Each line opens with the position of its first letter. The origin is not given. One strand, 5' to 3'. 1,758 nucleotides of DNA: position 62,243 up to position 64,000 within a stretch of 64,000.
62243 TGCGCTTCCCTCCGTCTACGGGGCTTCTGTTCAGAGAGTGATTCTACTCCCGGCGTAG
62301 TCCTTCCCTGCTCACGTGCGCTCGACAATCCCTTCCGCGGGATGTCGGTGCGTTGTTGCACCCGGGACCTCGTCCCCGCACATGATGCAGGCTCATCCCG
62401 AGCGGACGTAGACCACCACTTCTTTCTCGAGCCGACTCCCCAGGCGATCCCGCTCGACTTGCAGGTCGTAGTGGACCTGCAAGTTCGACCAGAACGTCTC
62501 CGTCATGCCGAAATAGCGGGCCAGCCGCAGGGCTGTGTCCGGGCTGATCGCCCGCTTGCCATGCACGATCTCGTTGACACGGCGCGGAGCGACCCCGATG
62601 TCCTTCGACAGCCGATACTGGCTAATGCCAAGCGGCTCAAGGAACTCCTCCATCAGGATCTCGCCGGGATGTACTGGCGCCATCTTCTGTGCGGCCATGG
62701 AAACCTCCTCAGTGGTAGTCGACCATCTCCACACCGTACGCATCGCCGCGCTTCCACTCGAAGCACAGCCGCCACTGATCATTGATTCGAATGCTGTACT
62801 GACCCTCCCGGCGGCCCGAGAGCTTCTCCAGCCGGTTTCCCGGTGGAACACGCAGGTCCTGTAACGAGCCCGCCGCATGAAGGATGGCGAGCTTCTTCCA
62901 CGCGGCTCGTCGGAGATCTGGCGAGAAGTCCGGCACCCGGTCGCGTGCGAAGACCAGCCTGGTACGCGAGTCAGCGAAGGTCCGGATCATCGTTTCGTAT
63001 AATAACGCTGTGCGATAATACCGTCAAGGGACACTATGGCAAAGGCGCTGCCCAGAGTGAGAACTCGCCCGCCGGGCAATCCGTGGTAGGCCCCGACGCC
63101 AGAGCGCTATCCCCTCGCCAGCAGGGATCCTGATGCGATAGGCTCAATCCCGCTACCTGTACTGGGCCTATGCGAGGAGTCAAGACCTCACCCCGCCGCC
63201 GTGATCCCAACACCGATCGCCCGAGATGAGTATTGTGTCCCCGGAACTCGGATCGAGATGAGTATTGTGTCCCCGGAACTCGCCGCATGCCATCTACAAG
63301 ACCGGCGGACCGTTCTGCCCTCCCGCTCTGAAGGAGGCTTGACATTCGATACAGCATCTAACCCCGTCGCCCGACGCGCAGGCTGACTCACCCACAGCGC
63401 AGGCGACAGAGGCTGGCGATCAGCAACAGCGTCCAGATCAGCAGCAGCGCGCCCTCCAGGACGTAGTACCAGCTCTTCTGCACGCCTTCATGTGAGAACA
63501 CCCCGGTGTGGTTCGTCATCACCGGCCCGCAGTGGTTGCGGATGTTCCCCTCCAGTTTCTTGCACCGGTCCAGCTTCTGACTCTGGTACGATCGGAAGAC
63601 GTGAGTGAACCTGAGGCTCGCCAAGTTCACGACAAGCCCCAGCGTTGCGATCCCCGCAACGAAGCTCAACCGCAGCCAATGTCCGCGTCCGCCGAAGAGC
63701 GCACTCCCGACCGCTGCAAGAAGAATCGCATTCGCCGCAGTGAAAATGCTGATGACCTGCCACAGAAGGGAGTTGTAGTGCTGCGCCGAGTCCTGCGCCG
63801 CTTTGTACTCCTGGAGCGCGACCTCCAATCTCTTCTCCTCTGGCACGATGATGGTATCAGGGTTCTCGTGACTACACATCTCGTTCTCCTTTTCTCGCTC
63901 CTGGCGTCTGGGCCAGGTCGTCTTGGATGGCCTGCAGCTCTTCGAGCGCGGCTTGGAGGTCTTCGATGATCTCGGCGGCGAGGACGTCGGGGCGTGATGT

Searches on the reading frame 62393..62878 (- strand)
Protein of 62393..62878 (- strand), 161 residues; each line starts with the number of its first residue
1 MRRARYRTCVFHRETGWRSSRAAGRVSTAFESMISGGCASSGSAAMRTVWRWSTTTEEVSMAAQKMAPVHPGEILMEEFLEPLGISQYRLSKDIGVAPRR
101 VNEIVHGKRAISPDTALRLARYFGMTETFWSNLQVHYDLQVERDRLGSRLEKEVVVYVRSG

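Call 74: search_protein_families(library=pfam, proteins=[window:62393-62878:-], max_evalue=0.00001)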
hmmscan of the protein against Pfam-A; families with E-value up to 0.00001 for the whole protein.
window:62393-62878:- (161 aa): 1 family
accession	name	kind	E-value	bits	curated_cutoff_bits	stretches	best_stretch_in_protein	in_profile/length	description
PF01381.28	HTH_3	-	8.2e-11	42.2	23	1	77-128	2-53/55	Helix-turn-helix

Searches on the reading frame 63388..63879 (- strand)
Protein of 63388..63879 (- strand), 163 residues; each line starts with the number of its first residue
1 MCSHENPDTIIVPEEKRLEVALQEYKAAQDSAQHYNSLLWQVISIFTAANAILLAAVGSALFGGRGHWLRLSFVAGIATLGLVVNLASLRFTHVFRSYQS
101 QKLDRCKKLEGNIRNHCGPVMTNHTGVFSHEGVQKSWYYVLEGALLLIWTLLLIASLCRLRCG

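Call 74: search_protein_families(library=pfam, proteins=[window:63388-63879:-], max_evalue=0.00001)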
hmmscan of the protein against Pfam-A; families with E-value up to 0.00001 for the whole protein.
window:63388-63879:- (163 aa): 1 family
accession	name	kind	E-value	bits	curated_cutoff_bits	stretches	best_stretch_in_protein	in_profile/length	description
PF24838.2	8xMP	-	3.5e-07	30.5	30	1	23-117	2-95/136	Octameric membrane protein family (8xMP)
